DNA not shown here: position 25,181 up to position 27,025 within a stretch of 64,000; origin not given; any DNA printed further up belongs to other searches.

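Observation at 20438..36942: A full gamma-butyrobetaine/carnitine-to-glycine route in one 16.5-kb block, with an MttB-family protein at the glycine betaine to dimethylglycine position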

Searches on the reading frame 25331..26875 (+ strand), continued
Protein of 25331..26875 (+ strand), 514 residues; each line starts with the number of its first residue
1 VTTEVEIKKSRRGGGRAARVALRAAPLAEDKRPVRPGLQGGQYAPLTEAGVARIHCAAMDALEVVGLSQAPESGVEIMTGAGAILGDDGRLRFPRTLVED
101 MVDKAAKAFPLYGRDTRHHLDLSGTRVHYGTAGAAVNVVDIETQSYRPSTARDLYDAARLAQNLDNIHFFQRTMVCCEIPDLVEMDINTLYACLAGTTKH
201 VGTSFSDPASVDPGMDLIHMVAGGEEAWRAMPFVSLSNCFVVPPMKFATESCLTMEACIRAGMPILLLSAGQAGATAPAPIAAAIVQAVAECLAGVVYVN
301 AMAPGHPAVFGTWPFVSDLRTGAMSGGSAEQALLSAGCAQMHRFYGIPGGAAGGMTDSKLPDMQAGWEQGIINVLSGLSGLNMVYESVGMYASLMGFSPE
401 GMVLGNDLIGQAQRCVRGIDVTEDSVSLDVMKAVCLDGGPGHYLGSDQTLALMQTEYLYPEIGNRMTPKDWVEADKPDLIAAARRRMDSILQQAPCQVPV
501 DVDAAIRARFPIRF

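Call 28: search_solved_structures(query=window:25331-26875:+, max_evalue=0.00001, show_alignments=2)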
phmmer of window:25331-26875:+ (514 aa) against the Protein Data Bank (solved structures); distinct sequences matched with E-value up to 0.00001: 5.
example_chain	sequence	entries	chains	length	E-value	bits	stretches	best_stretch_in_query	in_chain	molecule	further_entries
2qne_A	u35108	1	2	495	2e-51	178.3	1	42-508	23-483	Putative methyltransferase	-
9yce_A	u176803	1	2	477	2.3e-51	178.2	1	42-508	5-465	Glycine betaine methyltransferase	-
7xcl_A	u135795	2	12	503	5.8e-51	176.8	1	47-503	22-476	Trimethylamine methyltransferase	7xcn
7xcm_A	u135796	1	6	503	6.4e-51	176.7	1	47-503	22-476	Trimethylamine methyltransferase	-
4yyc_A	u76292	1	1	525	3.3e-35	124.9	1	11-476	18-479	Putative trimethylamine methyltransferase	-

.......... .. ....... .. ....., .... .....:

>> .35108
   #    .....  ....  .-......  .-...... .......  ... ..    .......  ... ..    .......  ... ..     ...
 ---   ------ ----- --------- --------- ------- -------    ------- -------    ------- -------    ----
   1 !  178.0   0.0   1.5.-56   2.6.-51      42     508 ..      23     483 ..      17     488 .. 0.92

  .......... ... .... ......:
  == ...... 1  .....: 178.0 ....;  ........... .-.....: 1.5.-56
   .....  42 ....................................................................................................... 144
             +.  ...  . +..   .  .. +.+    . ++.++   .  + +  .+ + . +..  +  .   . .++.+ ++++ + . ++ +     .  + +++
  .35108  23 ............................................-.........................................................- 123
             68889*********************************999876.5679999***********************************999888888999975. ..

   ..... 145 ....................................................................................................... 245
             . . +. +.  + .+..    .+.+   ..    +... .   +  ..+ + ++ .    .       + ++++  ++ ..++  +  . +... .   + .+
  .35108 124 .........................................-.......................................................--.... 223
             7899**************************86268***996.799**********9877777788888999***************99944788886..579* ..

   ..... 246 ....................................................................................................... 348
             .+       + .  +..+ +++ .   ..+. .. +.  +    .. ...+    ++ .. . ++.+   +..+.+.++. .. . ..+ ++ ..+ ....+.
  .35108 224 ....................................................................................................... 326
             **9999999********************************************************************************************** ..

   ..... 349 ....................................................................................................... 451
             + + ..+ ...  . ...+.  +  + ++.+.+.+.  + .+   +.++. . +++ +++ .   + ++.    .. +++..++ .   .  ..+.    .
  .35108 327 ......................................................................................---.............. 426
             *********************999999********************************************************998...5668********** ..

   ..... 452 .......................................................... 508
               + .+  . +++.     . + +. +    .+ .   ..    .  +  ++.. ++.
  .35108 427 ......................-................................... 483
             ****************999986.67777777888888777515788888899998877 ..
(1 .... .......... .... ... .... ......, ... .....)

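Call 41: search_solved_structures(query=window:25331-26875:+, max_evalue=0.00001, show_alignments=5)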
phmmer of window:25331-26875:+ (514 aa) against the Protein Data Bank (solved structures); distinct sequences matched with E-value up to 0.00001: 5.
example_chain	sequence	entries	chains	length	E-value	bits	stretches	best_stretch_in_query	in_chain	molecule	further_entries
2qne_A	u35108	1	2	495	2e-51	178.3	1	42-508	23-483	Putative methyltransferase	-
9yce_A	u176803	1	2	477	2.3e-51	178.2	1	42-508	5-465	Glycine betaine methyltransferase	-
7xcl_A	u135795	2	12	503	5.8e-51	176.8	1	47-503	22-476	Trimethylamine methyltransferase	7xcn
7xcm_A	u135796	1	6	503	6.4e-51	176.7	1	47-503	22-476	Trimethylamine methyltransferase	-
4yyc_A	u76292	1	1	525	3.3e-35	124.9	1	11-476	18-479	Putative trimethylamine methyltransferase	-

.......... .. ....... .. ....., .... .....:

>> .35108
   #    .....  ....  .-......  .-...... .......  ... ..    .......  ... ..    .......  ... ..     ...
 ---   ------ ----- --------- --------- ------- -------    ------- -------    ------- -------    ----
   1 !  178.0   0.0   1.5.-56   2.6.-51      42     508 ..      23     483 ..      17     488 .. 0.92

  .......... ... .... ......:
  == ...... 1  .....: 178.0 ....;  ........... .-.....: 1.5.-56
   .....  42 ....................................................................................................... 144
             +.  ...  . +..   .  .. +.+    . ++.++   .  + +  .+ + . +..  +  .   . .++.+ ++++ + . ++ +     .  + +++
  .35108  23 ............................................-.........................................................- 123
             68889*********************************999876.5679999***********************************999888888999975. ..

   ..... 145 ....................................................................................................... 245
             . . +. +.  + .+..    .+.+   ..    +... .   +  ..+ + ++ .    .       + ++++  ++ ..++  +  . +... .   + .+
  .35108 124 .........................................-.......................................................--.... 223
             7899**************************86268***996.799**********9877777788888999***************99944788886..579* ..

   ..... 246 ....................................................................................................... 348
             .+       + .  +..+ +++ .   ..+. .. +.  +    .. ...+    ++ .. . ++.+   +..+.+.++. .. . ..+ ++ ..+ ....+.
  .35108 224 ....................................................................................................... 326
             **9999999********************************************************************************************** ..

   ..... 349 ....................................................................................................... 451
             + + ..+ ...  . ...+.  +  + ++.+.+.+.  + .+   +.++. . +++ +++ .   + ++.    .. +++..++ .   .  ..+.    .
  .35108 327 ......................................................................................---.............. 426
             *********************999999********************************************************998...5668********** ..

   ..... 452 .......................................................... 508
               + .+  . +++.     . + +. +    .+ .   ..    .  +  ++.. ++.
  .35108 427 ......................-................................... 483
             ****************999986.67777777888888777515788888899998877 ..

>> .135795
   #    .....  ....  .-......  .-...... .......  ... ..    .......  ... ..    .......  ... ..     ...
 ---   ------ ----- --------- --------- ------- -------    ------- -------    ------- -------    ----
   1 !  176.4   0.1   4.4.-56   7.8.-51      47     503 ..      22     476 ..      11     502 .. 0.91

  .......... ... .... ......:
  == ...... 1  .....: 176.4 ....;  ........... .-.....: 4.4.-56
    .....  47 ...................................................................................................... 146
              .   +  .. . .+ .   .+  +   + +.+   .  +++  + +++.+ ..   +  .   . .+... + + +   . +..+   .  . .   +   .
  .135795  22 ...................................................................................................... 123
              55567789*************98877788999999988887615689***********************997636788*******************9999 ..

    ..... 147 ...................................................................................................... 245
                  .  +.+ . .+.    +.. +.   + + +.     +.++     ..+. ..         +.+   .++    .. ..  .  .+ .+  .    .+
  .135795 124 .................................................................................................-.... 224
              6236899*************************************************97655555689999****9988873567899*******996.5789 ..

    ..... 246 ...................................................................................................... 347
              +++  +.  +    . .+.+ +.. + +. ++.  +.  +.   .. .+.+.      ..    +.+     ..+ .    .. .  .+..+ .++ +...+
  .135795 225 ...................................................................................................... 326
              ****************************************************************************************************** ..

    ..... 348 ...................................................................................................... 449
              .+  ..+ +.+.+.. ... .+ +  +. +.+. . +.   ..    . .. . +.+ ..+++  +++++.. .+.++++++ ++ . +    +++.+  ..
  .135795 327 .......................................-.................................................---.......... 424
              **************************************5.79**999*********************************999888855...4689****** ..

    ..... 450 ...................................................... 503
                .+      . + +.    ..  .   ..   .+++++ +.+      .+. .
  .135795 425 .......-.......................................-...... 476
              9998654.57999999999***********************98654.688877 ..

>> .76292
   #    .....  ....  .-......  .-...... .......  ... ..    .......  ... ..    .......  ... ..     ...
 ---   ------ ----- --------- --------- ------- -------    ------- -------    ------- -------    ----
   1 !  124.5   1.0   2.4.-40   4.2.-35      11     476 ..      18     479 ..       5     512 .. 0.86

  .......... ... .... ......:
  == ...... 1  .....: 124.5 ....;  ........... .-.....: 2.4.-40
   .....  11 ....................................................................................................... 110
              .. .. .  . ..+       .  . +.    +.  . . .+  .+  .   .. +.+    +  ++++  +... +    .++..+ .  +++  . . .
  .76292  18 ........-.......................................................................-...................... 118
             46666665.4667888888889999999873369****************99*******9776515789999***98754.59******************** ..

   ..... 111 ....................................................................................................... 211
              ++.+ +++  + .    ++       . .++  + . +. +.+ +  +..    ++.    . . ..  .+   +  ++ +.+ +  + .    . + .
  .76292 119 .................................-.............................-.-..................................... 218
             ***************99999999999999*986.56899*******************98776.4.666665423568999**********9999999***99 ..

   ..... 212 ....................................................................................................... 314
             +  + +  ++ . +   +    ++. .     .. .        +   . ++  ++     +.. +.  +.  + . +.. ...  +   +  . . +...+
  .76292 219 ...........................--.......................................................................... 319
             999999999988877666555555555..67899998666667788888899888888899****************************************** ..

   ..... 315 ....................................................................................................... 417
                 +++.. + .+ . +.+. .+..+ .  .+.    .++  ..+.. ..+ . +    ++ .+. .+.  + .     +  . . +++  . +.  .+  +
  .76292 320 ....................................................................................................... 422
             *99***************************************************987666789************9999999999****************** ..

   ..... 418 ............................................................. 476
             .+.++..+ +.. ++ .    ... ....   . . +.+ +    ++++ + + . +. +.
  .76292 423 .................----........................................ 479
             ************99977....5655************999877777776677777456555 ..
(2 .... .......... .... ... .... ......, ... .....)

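Call 59: search_protein_representatives(protein=window:25331-26875:+)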
Query: 514 residues. Proteins with E-value up to 0.001 (for the whole library): 6148; up to 1e-10: 3503; up to 1e-30: 1001. The best 150 are listed.
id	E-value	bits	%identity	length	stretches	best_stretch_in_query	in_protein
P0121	4.2e-211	718.3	63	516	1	10-512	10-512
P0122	6.0e-161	552.9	81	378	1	137-433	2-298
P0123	1.8e-149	515.0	48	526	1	7-512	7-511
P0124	9.3e-127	440.1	44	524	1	6-513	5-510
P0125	9.8e-126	436.7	61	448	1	104-422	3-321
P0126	4.6e-122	424.6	46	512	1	8-513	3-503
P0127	1.1e-120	420.0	42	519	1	10-513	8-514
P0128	4.4e-119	414.8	43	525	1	9-512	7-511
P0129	4.6e-119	414.7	42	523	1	33-511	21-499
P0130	7.0e-118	410.8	41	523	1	8-510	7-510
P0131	9.5e-113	393.9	66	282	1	242-512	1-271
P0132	4.0e-112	391.8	60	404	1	4-313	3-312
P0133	1.3e-110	386.9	40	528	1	8-513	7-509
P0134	3.6e-108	378.8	42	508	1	38-513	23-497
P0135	1.8e-106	373.1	61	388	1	217-486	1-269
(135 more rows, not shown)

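Call 61: find_encoding_contigs(protein=P0123, flank=8000, max_places=3)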
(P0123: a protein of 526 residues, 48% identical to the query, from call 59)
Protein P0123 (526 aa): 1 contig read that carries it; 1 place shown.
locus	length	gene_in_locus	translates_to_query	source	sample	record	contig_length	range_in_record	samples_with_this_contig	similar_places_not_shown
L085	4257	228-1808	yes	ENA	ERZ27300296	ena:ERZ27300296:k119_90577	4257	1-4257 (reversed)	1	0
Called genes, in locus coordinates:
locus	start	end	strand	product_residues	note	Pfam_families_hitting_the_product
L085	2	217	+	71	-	?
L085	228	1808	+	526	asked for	PF06253:MTTB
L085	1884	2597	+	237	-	PF00106:adh_short, PF08659:KR, PF13561:adh_short_C2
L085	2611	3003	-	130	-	PF02627:CMD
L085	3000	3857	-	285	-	PF02826:2-Hacid_dh_C (weak), PF03446:NAD_binding_2, PF03807:F420_oxidored (weak)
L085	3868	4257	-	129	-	?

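Call 64: find_encoding_contigs(protein=P0121, flank=9000, max_places=3)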
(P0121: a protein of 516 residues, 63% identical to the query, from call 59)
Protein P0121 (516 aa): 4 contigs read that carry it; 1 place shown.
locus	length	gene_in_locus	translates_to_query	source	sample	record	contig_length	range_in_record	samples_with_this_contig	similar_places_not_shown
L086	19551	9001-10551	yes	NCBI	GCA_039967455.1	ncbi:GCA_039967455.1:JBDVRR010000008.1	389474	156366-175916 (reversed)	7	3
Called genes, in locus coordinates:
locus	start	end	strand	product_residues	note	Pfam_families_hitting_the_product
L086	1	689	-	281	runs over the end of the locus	PF00528:BPD_transp_1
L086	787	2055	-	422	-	PF01547:SBP_bac_1, PF13416:SBP_bac_8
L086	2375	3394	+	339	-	PF00356:LacI, PF00532:Peripla_BP_1, PF13407:Peripla_BP_4, PF13377:Peripla_BP_3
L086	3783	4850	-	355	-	PF01594:AI-2E_transport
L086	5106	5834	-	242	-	PF11964:SpoIIAA-like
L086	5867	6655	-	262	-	-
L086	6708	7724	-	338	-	PF01207:Dus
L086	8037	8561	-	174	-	PF13505:OMP_b-brl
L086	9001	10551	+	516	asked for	PF06253:MTTB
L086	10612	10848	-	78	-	PF00036:EF-hand_1 (faint), PF13202:EF-hand_5 (faint), PF23657:DUF7151 (faint)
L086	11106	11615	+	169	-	PF04542:Sigma70_r2, PF08281:Sigma70_r4_2 (weak)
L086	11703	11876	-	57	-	-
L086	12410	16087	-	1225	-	PF08471:Ribonuc_red_2_N, PF02867:Ribonuc_red_lgC, PF12637:TSCPD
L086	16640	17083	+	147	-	-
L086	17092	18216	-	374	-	PF00425:Chorismate_bind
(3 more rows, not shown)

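Call 65: find_encoding_contigs(protein=P0126, flank=9000, max_places=3)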
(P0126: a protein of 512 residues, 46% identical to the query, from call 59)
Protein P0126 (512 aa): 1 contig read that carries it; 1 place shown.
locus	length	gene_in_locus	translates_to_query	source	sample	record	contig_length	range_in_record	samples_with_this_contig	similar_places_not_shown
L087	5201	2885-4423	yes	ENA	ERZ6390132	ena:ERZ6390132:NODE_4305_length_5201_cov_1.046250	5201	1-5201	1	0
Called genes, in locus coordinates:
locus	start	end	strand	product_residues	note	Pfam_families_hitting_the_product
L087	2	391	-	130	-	?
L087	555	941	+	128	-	PF01266:DAO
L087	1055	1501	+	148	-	PF01266:DAO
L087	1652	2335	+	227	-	PF01571:GCV_T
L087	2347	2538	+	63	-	-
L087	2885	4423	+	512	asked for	PF06253:MTTB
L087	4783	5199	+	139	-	?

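Call 67: list_cluster_members(proteins=[P0121])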
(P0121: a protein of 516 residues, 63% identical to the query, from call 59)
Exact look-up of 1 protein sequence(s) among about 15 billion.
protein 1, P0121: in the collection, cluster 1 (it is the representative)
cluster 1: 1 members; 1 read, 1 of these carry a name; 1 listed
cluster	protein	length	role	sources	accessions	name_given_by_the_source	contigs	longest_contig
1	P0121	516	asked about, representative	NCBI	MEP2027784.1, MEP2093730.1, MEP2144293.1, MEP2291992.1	MAG: trimethylamine methyltransferase family protein [Paracoccaceae bacterium]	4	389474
